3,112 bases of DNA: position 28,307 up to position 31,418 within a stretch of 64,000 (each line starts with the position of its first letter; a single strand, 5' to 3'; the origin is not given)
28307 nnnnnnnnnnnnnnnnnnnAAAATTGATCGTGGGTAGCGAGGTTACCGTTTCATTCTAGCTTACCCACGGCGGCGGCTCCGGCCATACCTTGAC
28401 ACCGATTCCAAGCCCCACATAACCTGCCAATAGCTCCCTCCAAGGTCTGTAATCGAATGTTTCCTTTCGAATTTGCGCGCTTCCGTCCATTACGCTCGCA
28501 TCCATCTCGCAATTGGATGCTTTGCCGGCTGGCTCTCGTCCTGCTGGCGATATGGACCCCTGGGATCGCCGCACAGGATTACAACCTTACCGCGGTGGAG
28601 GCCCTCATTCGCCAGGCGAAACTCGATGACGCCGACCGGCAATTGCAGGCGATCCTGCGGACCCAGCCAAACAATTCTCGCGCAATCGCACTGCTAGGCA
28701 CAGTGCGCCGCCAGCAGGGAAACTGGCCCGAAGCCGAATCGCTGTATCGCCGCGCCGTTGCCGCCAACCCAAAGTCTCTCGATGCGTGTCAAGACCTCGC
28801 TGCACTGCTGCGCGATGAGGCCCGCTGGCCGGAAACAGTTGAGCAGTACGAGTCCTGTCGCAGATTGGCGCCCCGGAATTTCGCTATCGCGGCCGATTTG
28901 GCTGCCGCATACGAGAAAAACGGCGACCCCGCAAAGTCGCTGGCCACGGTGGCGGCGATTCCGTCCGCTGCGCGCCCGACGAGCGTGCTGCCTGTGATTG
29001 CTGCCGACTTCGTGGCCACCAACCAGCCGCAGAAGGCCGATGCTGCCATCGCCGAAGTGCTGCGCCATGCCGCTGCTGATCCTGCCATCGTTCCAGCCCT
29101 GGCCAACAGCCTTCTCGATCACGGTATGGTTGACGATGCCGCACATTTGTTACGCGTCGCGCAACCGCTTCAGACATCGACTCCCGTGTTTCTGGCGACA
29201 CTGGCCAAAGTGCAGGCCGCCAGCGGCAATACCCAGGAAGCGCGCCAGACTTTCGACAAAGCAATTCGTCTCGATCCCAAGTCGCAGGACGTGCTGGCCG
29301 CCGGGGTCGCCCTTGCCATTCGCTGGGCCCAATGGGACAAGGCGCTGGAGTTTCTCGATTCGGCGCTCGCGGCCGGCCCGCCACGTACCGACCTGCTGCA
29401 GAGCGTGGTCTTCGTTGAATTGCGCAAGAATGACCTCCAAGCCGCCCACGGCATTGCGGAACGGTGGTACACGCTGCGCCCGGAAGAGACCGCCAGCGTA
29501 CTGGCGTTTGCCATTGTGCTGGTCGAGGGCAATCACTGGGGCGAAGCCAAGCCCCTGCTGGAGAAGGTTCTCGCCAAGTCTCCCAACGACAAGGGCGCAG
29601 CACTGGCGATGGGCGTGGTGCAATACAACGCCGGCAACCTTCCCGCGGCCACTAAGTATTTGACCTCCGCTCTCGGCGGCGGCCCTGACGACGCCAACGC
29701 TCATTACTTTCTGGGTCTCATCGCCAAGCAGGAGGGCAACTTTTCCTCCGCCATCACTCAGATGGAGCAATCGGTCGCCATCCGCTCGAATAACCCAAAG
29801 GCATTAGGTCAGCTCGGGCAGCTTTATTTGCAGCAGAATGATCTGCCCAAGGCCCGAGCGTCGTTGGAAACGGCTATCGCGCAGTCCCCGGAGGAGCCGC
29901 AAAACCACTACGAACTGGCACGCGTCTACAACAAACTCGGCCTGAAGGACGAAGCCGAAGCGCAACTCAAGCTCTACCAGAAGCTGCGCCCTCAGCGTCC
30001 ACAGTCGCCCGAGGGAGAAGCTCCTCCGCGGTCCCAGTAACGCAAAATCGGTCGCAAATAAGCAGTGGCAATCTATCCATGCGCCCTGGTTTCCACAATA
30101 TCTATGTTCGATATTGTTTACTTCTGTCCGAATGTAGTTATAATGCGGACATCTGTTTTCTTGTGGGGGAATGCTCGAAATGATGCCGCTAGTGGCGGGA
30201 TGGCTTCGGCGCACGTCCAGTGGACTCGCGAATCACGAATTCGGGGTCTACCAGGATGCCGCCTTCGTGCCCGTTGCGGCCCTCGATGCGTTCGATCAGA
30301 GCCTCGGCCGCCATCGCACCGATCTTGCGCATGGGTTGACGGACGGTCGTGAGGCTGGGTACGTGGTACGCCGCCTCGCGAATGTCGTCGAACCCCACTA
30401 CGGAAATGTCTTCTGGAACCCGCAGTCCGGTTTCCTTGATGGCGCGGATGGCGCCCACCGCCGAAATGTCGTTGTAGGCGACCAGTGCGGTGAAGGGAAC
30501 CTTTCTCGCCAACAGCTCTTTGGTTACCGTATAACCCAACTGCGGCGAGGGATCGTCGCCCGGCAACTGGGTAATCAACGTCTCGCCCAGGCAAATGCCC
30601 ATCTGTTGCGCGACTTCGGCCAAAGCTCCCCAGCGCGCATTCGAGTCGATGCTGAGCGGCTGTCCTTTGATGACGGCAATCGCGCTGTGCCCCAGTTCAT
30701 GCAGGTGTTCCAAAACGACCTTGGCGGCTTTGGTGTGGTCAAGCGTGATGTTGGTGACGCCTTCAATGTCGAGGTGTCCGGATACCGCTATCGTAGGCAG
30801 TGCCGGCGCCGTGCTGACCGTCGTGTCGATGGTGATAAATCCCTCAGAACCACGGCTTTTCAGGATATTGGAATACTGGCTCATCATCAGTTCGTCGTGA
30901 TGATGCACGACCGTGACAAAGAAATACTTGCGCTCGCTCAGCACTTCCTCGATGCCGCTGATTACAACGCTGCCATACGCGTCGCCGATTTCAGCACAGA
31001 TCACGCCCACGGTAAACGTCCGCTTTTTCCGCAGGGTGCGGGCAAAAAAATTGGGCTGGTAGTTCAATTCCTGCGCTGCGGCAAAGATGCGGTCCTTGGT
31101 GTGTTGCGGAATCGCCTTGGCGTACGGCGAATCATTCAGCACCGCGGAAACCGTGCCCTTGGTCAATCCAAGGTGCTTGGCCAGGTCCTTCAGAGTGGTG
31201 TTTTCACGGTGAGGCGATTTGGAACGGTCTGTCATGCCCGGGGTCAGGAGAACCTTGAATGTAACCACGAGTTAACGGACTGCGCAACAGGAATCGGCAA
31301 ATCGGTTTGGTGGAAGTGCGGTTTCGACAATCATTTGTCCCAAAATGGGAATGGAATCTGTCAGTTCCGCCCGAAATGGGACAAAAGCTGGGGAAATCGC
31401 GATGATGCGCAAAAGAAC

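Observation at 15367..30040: Seven-gene cluster of CRTAC1 paralogs, a pentahaem cytochrome, TPR proteins and an amidase, with no assigned function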

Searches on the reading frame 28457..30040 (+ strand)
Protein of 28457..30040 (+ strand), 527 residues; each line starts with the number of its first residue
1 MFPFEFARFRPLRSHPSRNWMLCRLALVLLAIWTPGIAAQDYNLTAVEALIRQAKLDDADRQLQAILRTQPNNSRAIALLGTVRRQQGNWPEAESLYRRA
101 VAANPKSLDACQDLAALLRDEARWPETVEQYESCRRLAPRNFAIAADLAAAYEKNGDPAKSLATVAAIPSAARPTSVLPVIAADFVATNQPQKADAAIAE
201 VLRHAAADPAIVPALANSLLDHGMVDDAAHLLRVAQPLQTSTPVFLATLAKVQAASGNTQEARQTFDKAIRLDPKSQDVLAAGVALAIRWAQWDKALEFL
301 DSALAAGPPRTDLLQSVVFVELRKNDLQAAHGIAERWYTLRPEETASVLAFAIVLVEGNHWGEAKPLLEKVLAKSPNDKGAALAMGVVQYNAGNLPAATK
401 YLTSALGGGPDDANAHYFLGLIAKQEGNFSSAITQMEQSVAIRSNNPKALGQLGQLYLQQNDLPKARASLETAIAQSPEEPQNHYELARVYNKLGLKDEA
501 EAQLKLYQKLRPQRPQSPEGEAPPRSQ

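Call 4: search_protein_families(library=pfam, proteins=[window:28457-30040:+], max_evalue=0.001)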
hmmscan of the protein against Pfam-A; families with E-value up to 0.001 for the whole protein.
window:28457-30040:+ (527 aa): 27 families (the best 25 are shown)
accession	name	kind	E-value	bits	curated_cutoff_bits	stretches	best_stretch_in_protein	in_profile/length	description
PF14559.12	TPR_19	-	2.7e-42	143.4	25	5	425-481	3-59/68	Tetratricopeptide repeat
PF13432.12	TPR_16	-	3.7e-32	110.8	32.7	4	453-515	3-65/65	Tetratricopeptide repeat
PF13428.12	TPR_14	-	1.2e-29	100.1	23.5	2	76-117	3-44/44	Tetratricopeptide repeat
PF07719.23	TPR_2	-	5.8e-28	95.1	27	2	246-275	4-33/34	Tetratricopeptide repeat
PF13431.12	TPR_17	-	1.6e-23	81.4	24.4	0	437-468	3-34/34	Tetratricopeptide repeat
PF00515.34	TPR_1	-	5.8e-22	77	27.8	0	447-479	1-33/34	Tetratricopeptide repeat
PF23914.1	TPR_CcmH_CycH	-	4.4e-20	72.5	42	4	405-512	42-152/158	Cytochrome c-type biogenesis protein H TPR domain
PF13181.12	TPR_8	-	1.3e-19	69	25.7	0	248-275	6-33/34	Tetratricopeptide repeat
PF13414.12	TPR_11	-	1.2e-18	66.9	26.8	1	454-495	1-42/42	TPR repeat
PF13371.12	TPR_9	-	6.4e-18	65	35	1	420-482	2-64/73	Tetratricopeptide repeat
PF12895.13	ANAPC3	-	1.1e-17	64.5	27.2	1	427-504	3-79/82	Anaphase-promoting complex, cyclosome, subunit 3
PF13424.12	TPR_12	-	4.4e-17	62.5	30.1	1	412-475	2-73/77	Tetratricopeptide repeat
PF13176.12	TPR_7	-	7.2e-17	60.4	27.9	1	76-105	1-32/36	Tetratricopeptide repeat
PF07721.20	TPR_4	-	8.6e-13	48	27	0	449-471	3-25/26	Tetratricopeptide repeat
PF13174.12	TPR_6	-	3.3e-10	40.4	26.3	0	249-276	6-33/33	Tetratricopeptide repeat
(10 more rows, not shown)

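Call 8: search_protein_families(library=ncbifam, proteins=[window:28457-30040:+], max_evalue=0.00001)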
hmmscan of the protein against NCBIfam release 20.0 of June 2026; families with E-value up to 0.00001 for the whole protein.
window:28457-30040:+ (527 aa): 22 families
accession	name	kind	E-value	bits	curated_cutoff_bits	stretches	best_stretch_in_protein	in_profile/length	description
TIGR02917.1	PEP_TPR_lipo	equivalog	2.7e-43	148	312.2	2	178-513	434-768/899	XrtA/PEP-CTERM system TPR-repeat protein PrsT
NF040959.1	MamA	equivalog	1.4e-34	119.3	200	1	392-514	50-172/204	magnetosome protein MamA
TIGR02521.1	type_IV_pilW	equivalog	2.3e-25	89.5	154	1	452-503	36-87/234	type IV pilus biogenesis/stability protein PilW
TIGR00540.1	TPR_hemY_coli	hypoth_equivalog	6.3e-25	87.7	142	1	425-503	304-381/385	heme biosynthesis-associated TPR protein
NF033920.0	C39_PA2778_fam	equivalog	8.5e-21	74.5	150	1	36-138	152-254/255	PA2778 family cysteine peptidase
NF052415.1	T3SS_chap_SctY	equivalog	5.3e-19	68.7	70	0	176-270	7-104/106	type III secretion apparatus assembly chaperone SctY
NF033762.1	social_mot_Tgl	equivalog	9.9e-19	67.7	225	2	52-167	43-161/252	social motility TPR repeat lipoprotein Tgl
TIGR03939.1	PGA_TPR_OMP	equivalog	1e-18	67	366.65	1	293-453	35-194/800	poly-beta-1,6 N-acetyl-D-glucosamine export porin PgaA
TIGR02552.1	LcrH_SycD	equivalog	3.1e-17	62.6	104.8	0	384-481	23-120/136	SycD/LcrH family type III secretion system chaperone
NF033758.1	gliding_GltE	equivalog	1.1e-16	60.9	225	1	60-309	72-322/411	adventurous gliding motility TPR repeat lipoprotein GltE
NF008757.0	PRK11788.1-5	equivalog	1.3e-13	50.9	363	0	237-389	174-326/388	lipopolysaccharide assembly protein LapB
NF008520.0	PRK11447.1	equivalog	3.6e-13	48.2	858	1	420-483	276-339/1157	cellulose synthase complex outer membrane protein BcsC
TIGR02795.1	tol_pal_ybgF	equivalog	1.2e-12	48.4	90.1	0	412-479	38-108/119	tol-pal system protein YbgF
NF007302.0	PRK09782.1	equivalog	1.1e-11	43.5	1223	1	383-504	583-701/990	phage receptor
NF047371.1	FlcA_CTERM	equivalog_domain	1.4e-11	43.6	300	0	385-467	444-527/646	periplasmic flagellar collar protein FlcA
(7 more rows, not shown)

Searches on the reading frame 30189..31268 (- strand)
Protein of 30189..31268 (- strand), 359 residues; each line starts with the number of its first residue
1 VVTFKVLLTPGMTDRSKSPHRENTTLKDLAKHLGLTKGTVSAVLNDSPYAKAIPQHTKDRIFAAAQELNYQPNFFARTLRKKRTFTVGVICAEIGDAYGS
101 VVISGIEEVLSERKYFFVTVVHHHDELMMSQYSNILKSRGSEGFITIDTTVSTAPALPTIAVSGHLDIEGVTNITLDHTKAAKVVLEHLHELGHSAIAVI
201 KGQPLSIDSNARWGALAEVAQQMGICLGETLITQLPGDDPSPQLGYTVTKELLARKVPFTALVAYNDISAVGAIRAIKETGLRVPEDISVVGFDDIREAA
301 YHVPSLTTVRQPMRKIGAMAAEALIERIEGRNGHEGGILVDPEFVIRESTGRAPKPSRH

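Call 76: search_protein_families(library=pfam, proteins=[window:30189-31268:-], max_evalue=0.00001)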
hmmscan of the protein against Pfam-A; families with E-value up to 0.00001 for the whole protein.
window:30189-31268:- (359 aa): 4 families
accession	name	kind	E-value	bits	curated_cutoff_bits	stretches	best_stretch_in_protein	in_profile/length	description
PF13377.12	Peripla_BP_3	-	4.6e-34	118.3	26.5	1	187-350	2-167/167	Periplasmic binding protein-like domain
PF00532.27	Peripla_BP_1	-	2e-17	64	22.2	1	86-331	3-264/281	Periplasmic binding proteins and sugar binding domain of LacI family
PF00356.27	LacI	-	2.9e-11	43.4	27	1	25-73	1-46/46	Bacterial regulatory proteins, lacI family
PF13407.12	Peripla_BP_4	-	7.2e-10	39.3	35.1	1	170-331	95-257/258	Periplasmic binding protein domain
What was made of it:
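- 30189..31268 (-): LacI-family regulator (context). The longer ORF on the opposite strand, 30171-31463(+), is spurious. Pfam LacI, Peripla_BP_1 and Peripla_BP_3 (call 76).
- Tried and rejected: The real gene there is a LacI regulator on the other strand (call 76).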
